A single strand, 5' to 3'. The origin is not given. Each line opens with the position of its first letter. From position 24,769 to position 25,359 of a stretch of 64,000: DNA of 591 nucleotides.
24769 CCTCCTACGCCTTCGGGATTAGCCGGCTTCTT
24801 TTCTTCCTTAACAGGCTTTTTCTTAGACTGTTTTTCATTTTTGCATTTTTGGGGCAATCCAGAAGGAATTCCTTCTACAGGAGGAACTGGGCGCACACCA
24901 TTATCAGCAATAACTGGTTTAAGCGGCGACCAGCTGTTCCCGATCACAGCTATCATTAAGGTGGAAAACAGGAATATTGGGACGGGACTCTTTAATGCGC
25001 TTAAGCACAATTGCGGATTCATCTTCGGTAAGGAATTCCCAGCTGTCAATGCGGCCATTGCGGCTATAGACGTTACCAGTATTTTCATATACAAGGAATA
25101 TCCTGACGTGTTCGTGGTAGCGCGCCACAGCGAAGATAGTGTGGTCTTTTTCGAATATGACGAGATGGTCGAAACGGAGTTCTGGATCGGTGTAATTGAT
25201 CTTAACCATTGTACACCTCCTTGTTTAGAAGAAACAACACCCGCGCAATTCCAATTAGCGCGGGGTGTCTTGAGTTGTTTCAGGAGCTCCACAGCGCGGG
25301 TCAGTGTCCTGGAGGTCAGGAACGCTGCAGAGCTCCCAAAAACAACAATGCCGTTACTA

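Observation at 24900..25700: Anomalous segment inside the giant ORF: low-complexity in-frame translation overlapped by an alternative-frame ORF with a strong RBS and an upstream hairpin plus T-tract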

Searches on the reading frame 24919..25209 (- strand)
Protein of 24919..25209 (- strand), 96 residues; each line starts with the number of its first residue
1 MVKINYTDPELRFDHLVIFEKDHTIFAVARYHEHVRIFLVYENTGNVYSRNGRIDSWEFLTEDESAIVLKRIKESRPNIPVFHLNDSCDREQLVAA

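Call 9: search_protein_families(library=pfam, proteins=[window:24919-25209:-], max_evalue=1)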
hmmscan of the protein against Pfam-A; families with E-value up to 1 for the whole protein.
window:24919-25209:- (96 aa): 1 family
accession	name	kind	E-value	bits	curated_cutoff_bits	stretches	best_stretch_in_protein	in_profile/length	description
PF03709.21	OKR_DC_1_N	-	0.051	14.3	29.3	1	46-88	31-73/111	Orn/Lys/Arg decarboxylase, N-terminal domain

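Call 10: find_homologous_proteins(query=window:24919-25209:-, max_evalue=0.01)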
Query window:24919-25209:- (96 aa): 11 proteins with E <= 0.01 among 11 candidates.
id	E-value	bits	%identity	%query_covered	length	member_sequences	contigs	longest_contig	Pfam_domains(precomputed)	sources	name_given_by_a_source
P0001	3.6e-27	112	59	93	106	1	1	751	-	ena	-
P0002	6.0e-25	105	63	91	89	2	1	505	-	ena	-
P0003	3.5e-24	102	61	91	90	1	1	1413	-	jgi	jgi:hypothetical protein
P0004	2.2e-22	97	57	91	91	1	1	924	-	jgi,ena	-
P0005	3.5e-22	96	60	91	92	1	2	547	-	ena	-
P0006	8.1e-22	95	60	81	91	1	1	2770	-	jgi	jgi:hypothetical protein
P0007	2.5e-19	87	57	91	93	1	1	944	-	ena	-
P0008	1.9e-18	84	56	91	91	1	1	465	-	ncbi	-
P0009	2.3e-16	77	53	89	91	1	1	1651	-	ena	-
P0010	2.0e-15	74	51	91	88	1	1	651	-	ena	-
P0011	4.6e-15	73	52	88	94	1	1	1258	-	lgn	-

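Call 12: find_encoding_contigs(protein=P0006, flank=10000)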
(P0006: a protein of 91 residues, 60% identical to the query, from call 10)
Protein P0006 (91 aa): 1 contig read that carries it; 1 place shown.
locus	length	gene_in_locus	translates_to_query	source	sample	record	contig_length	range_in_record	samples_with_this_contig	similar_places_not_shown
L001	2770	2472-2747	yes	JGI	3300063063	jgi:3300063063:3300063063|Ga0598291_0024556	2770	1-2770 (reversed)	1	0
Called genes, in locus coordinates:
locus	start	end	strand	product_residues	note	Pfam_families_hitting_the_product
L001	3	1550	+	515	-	?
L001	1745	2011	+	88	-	-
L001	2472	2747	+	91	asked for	-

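Call 13: find_encoding_contigs(protein=P0009, flank=10000)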
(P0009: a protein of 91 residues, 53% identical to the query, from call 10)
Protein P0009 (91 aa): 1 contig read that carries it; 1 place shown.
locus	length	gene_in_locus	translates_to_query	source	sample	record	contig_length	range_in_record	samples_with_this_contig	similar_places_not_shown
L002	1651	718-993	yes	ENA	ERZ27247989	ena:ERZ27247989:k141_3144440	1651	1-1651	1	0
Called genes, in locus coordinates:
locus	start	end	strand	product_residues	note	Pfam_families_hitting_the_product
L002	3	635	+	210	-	?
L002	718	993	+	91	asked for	-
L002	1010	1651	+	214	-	?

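Call 18: find_related_loci(query=A1, collection=genome_contigs, flank=10000)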
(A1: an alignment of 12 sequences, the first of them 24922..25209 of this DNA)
Query A1 (96 aa) in genome_contigs; peptide patterns used: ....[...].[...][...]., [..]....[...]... (x = any residue, [..] = any of these).
96 stretches matched a pattern; 42 encode a relative of the query (tblastn E <= 1e-3); 42 distinct loci.
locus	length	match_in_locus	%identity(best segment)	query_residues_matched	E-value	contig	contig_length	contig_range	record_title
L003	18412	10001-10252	56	1-85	2e-26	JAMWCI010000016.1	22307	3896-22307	MAG: Candidatus Omnitrophota bacterium isolate JZ-4.bins.180.201808 NODE_3406_length_22307_cov_1.005455, whole genome sh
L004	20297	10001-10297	49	1-95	1e-25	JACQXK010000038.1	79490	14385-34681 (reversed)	MAG: Candidatus Omnitrophota bacterium isolate NC_groundwater_1513_Pr4_B-0.1um_40_4 SR1-18-B1_scaffold_160092, whole gen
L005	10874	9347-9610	56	1-87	4e-25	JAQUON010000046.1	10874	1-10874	MAG: Candidatus Omnitrophota bacterium isolate STD1_201 NODE_16983_length_10874_cov_3.073788_Sandtown_D1, whole genome s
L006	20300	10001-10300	48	1-96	1e-24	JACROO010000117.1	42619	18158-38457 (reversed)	MAG: Nitrospirae bacterium isolate NC_groundwater_1963_Pr3_S-0.2um_42_3 scaffold_404955, whole genome shotgun sequence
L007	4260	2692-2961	52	4-92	1e-24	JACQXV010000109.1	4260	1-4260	MAG: Candidatus Woesearchaeota archaeon isolate NC_groundwater_1524_Pr4_B-0.1um_47_4 SR1-18-B1_scaffold_80431, whole gen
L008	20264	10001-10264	53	1-87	3e-24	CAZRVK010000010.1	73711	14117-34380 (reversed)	MAG TPA_asm: uncultured Planctomycetales bacterium isolate binchicken_co117_54 genome assembly, contig: NODE_634_length_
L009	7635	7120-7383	52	1-87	7e-24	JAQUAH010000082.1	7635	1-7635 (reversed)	MAG: Candidatus Omnitrophota bacterium isolate STC_8 NODE_24822_length_7635_cov_2.831779_Sandtown_C, whole genome shotgu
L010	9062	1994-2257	53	1-87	1e-23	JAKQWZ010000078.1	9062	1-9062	MAG: Candidatus Omnitrophota bacterium isolate USST_metabat.37 k141_1833997, whole genome shotgun sequence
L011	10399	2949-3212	54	3-89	1e-23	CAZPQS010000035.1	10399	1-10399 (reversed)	MAG TPA_asm: uncultured Planctomycetales bacterium isolate SRP323688_co1_149 genome assembly, contig: NODE_9610_length_1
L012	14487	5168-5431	51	1-87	2e-23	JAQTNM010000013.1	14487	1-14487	MAG: Candidatus Omnitrophota bacterium isolate STA_64 NODE_8102_length_14487_cov_4.169081_Sandtown_A, whole genome shotg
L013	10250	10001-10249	56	1-82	2e-23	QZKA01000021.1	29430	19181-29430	MAG: Candidatus Omnitrophota bacterium isolate SURF_25 Ga0104751_1002365, whole genome shotgun sequence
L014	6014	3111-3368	52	1-85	2e-23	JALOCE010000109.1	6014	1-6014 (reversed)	MAG: Candidatus Omnitrophota bacterium isolate SO_2017_LW4 bin 43 scaffold_25591_c1_LW137-91_2017, whole genome shotgun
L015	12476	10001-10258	52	1-87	8e-23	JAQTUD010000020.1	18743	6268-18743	MAG: Candidatus Omnitrophota bacterium isolate STB_56 NODE_6742_length_18743_cov_3.582295_Sandtown_B, whole genome shotg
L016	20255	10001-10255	48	10-92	2e-22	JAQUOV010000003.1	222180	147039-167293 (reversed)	MAG: Candidatus Omnitrophota bacterium isolate STD1_209 NODE_102_length_222180_cov_10.226419_Sandtown_D1, whole genome s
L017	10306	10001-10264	50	1-87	2e-22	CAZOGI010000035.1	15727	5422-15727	MAG TPA_asm: uncultured Planctomycetales bacterium isolate binchicken_co115_127 genome assembly, contig: NODE_5853_lengt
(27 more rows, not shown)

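Call 43: predict_structure(alignment_id=A1)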
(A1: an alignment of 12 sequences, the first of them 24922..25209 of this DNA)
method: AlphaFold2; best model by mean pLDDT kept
length: 96 residues; sequences in the alignment: 12
mean_pLDDT: 86.5   pTM: 0.77
mean pLDDT of the five models: 86.5, 85.9, 85.7, 85.6, 85.0
residues with pLDDT >= 90: 65; 70-90: 15; 50-70: 9; < 50: 7
segments of 3 or more residues with pLDDT < 50: 88-93
pLDDT, mean of each block of 10 residues (from residue 1): 85 95 94 92 95 81 97 96 69 49
secondary structure, 60 per line:
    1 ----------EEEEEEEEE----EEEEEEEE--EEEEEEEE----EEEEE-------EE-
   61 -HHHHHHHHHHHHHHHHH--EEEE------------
elements in order: E11-19 E24-31 E34-41 E46-50 H62-78 E81-84

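Call 46: fold_search(model_id=the predicted structure, library=pdb)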
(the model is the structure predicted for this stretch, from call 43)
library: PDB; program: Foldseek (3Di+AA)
matches with E <= 10: 714; with E <= 0.001: 0
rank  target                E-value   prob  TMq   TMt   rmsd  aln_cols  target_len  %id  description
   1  7zpw_A                1.3e-01  0.35  0.27  0.12  10.7        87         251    3  Crystal structure of Pizza6-TSK-TSH with Silicotungstic Acid (STA) polyoxometalate (released 2023-05-10)
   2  6f0t_A                1.8e-01  0.21  0.26  0.12  11.8        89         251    4  Crystal structure of Pizza6-SFW (released 2018-03-21)
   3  3ww8_A                2.0e-01  0.21  0.24  0.19  13.1        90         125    6  Crystal structure of the computationally designed Pizza3 protein (released 2014-10-08)
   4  6i3b_A                2.2e-01  0.21  0.25  0.11  13.3        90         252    7  Crystal structure of cPizza6-AYW, a circularly permuted designer protein (released 2019-11-20)
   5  3hek_A                2.2e-01  0.14  0.25  0.14  10.1       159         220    9  HSP90 N-terminal domain in complex with 1-{4-[(2R)-1-(5-chloro-2,4-dihydroxybenzoyl)pyrrolidin-2-yl]benzyl}-3,3-difluo (released 2009-09-29)
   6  8pkr_A                2.4e-01  0.23  0.27  0.22  11.3        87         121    6  Crystal structure of PknD-345, a repeat fragment from the M. tuberculosis PknD beta-propeller (released 2024-07-10)
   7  3ww9                  2.9e-01  0.18  0.26  0.12  11.2        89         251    4  Crystal structure of the computationally designed Pizza6 protein (released 2014-10-08)
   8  7olc_Lk               3.0e-01  0.38  0.33  0.38   5.8        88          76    9  Thermophilic eukaryotic 80S ribosome at idle POST state (released 2022-01-26)
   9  6f0s                  3.2e-01  0.18  0.27  0.12  11.2        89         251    4  Crystal structure of Pizza6-SYW (released 2018-03-21)
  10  7cnb                  3.2e-01  0.09  0.23  0.21  13.0        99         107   15  Crystal structure of Gp16 C-terminal domain from Bacillus virus phi29 (released 2021-03-24)
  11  7zqg                  3.7e-01  0.20  0.25  0.11  12.0        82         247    7  Crystal structure of Pizza6-KSH-TSH with Silicotungstic Acid (STA) polyoxometalate (released 2023-05-10)
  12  8i9x_Lk               3.9e-01  0.47  0.36  0.43   4.8        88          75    9  Cryo-EM structure of a Chaetomium thermophilum pre-60S ribosomal subunit - Ytm1-1 (released 2023-05-17)
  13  7z3n_Lk               3.9e-01  0.35  0.33  0.38   6.2        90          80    9  Cryo-EM structure of the ribosome-associated RAC complex on the 80S ribosome - RAC-1 conformation (released 2023-04-12)
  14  5t2a_n                3.9e-01  0.33  0.32  0.38   5.3        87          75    7  CryoEM structure of the Leishmania donovani 80S ribosome at 2.9 Angstrom resolution (released 2017-01-25)
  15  8rnu_A                4.1e-01  0.60  0.43  0.38   5.1        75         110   16  CryoEM structure of recombinant human Bri2 BRICHOS oligomers (released 2024-06-19)
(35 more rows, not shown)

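Call 50: search_protein_families(library=ncbifam, alignment_id=A1, max_evalue=1)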
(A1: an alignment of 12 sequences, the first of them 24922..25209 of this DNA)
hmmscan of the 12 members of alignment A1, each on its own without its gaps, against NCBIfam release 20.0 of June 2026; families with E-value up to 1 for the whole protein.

A. member 1, window:24922-25209:- (96 aa): 0 families

B. families by the number of members that match (of 12 scanned): 3 families
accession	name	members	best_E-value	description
NF052540.1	CydityrSynMycb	1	0.073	cyclodityrosine synthase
TIGR02490.1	flgF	1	0.14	flagellar basal-body rod protein FlgF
NF002297.0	PRK01222.1-3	1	0.21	phosphoribosylanthranilate isomerase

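Call 51: search_protein_families(library=pfam, alignment_id=A1, max_evalue=1)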
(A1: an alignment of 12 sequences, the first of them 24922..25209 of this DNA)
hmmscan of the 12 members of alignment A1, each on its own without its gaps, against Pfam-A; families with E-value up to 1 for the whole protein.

A. member 1, window:24922-25209:- (96 aa): 1 family
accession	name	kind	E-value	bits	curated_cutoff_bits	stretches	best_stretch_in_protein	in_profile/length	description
PF03709.21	OKR_DC_1_N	-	0.051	14.3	29.3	1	46-88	31-73/111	Orn/Lys/Arg decarboxylase, N-terminal domain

B. families by the number of members that match (of 12 scanned): 3 families
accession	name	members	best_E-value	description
PF22229.1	CofB_C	1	0.049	CofB C-terminal domain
PF03709.21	OKR_DC_1_N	1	0.051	Orn/Lys/Arg decarboxylase, N-terminal domain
PF22087.1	CT0912-like_C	1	0.14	CT0912-like, C-terminal domain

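Call 52: search_solved_structures(query=A1, max_evalue=10)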
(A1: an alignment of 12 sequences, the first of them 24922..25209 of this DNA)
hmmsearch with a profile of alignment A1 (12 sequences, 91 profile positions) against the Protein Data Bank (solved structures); distinct sequences matched with E-value up to 10: 1.
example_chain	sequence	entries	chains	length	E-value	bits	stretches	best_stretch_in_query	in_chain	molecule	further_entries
5un2_A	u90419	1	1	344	0.72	13.2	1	16-60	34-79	Cadherin-23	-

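Call 60: search_protein_representatives(alignment_id=A1)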
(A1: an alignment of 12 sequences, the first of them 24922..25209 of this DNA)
Query: 12 sequences, 91 profile positions. Proteins with E-value up to 0.001 (for the whole library): 184; up to 1e-10: 63; up to 1e-30: 6. The best 150 are listed.
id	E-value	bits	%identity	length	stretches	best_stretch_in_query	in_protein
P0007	3.4e-40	152.1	-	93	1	1-89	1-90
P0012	3.3e-39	148.9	-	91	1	1-90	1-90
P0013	2.0e-33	130.4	-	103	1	1-88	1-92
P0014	1.1e-31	124.8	-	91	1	1-90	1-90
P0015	3.8e-31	123.1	-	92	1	1-90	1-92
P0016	6.7e-31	122.3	-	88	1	4-90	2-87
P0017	3.5e-28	113.6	-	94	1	3-90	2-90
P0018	1.5e-27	111.6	-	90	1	1-89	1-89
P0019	2.1e-26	107.9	-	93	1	3-89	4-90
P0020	2.3e-26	107.8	-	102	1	1-89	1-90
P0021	3.9e-25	103.8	-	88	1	4-90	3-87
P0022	1.9e-24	101.6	-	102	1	2-89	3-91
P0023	2.1e-24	101.5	-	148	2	32-90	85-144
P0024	9.2e-24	99.4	-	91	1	1-90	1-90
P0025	1.4e-23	98.8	-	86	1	4-88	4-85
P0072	6.2e-11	58.3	-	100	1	5-84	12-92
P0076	1.3e-10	57.3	-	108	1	5-83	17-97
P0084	4.6e-10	55.5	-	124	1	6-87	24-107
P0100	2.6e-08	49.9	-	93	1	6-85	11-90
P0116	1.3e-07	47.6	-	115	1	3-84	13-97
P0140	1.3e-06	44.5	-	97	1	8-89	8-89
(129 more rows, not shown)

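Call 61: find_encoding_contigs(protein=P0100, flank=6000, max_places=3)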
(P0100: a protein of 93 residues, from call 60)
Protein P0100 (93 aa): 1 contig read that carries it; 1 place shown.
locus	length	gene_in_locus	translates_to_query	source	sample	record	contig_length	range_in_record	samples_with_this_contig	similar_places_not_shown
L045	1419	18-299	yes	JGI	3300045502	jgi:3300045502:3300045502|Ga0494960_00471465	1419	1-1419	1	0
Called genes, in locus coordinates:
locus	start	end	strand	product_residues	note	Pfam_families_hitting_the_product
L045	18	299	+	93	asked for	-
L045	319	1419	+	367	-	?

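Call 72: find_encoding_contigs(protein=window:24922-25209:-, flank=2000, max_places=3)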
Protein window:24922-25209:- (96 aa): no gene with exactly this product is on record in the collection.

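Call 74: fold_search(model_id=the predicted structure, library=viral)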
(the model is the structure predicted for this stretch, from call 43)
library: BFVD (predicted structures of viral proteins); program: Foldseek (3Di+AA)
matches with E <= 10: 925; with E <= 0.001: 0
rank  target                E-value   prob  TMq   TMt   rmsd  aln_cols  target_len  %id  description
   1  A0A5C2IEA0            1.4e-02  0.97  0.42  0.47   5.1        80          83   12  (no name in the UniProt tables at hand)
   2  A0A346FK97            1.7e-02  0.72  0.32  0.33   8.6        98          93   13  Uncharacterized protein [Synechococcus virus S-PRM1]
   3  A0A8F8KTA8            8.2e-02  0.99  0.42  0.24   5.3        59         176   12  Uncharacterized protein [Clandestinovirus]
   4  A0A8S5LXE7            8.2e-02  0.69  0.29  0.10   6.3        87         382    6  Uncharacterized protein [Myoviridae sp. ctZgq1]
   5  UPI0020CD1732         8.2e-02  0.35  0.26  0.29   9.4        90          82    7  (no name look-up for this kind of identifier)
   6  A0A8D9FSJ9            8.7e-02  0.91  0.44  0.26   3.7        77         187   16  DUF6576 domain-containing protein [uncultured marine phage]
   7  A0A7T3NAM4            1.0e-01  0.75  0.41  0.29   4.6        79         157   13  (no name in the UniProt tables at hand)
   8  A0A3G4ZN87            1.3e-01  0.30  0.28  0.04  10.2        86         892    9  ATP-dependent metallopeptidase FtsH/Yme1/Tma family protein [Terrestrivirus sp.]
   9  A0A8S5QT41            1.4e-01  0.89  0.41  0.48   3.6        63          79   14  Uncharacterized protein [Myoviridae sp. ctRTx89]
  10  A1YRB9                1.5e-01  0.23  0.30  0.14   9.3        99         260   13  Mv-ORF57 peptide [Maruca vitrata nucleopolyhedrovirus]
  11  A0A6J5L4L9            1.8e-01  0.75  0.33  0.05   6.2        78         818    6  Uncharacterized protein [uncultured Caudovirales phage]
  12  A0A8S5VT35            2.0e-01  0.69  0.38  0.39   8.2        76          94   12  (no name in the UniProt tables at hand)
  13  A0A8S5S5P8            2.4e-01  0.84  0.45  0.13   5.9        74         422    9  Uncharacterized protein [Myoviridae sp. cthAo37]
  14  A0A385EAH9            2.4e-01  0.54  0.41  0.27   5.0        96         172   10  Uncharacterized protein [Caulobacter phage CcrPW]
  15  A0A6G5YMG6            2.4e-01  0.14  0.25  0.27   8.9       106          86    7  (no name in the UniProt tables at hand)
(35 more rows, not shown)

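Call 79: find_encoding_contigs(protein=P0140, flank=8000, max_places=2)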
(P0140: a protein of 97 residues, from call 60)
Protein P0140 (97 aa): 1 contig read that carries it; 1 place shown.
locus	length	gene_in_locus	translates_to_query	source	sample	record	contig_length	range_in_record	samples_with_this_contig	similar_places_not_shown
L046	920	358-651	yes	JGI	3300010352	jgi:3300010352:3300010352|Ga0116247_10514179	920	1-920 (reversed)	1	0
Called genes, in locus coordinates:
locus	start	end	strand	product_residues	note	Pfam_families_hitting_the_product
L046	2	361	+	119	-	?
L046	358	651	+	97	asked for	-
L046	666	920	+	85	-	?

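Call 80: find_encoding_contigs(protein=P0084, flank=8000, max_places=2)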
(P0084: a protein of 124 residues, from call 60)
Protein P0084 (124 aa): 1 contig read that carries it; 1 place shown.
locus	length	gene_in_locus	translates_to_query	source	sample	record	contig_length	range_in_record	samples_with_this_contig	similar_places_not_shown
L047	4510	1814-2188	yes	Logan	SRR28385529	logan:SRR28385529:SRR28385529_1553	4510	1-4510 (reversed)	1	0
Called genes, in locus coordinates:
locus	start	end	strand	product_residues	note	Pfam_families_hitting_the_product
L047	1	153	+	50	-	?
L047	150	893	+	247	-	PF11967:RecO_N, PF02565:RecO_C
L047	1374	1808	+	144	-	PF02381:MraZ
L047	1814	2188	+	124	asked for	-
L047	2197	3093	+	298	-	PF01795:Methyltransf_5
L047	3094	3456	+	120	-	-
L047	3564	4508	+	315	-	?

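Call 81: find_encoding_contigs(protein=P0072, flank=8000, max_places=2)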
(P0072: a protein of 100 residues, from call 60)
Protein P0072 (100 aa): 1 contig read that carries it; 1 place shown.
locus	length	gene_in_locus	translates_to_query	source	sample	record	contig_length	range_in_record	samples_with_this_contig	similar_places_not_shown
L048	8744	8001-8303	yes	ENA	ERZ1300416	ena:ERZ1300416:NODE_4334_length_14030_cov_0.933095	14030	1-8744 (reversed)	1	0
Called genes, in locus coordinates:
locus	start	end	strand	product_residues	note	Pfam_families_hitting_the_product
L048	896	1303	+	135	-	-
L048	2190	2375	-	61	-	-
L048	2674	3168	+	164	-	-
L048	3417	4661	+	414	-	-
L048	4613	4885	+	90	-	-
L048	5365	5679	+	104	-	-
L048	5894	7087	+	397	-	-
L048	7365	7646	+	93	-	-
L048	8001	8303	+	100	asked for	-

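Call 83: find_encoding_contigs(protein=P0076, flank=5000, max_places=2)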
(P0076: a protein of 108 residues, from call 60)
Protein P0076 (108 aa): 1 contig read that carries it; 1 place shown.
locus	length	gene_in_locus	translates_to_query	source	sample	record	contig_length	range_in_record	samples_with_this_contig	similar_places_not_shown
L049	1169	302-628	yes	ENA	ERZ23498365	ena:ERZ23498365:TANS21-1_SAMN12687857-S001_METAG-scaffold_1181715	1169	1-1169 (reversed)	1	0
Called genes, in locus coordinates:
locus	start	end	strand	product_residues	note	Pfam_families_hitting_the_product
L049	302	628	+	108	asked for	-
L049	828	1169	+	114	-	?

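Call 84: find_encoding_contigs(protein=P0116, flank=5000, max_places=2)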
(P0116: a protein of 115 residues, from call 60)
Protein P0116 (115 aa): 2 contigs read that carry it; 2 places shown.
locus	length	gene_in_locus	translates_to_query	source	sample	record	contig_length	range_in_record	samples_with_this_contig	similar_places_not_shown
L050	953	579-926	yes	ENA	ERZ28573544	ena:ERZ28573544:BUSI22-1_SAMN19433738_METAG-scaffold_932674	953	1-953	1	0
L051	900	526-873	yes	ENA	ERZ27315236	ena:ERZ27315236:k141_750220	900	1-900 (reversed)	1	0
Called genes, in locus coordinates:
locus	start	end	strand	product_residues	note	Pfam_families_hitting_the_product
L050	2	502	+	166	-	?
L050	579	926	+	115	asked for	-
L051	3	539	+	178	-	?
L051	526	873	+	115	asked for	-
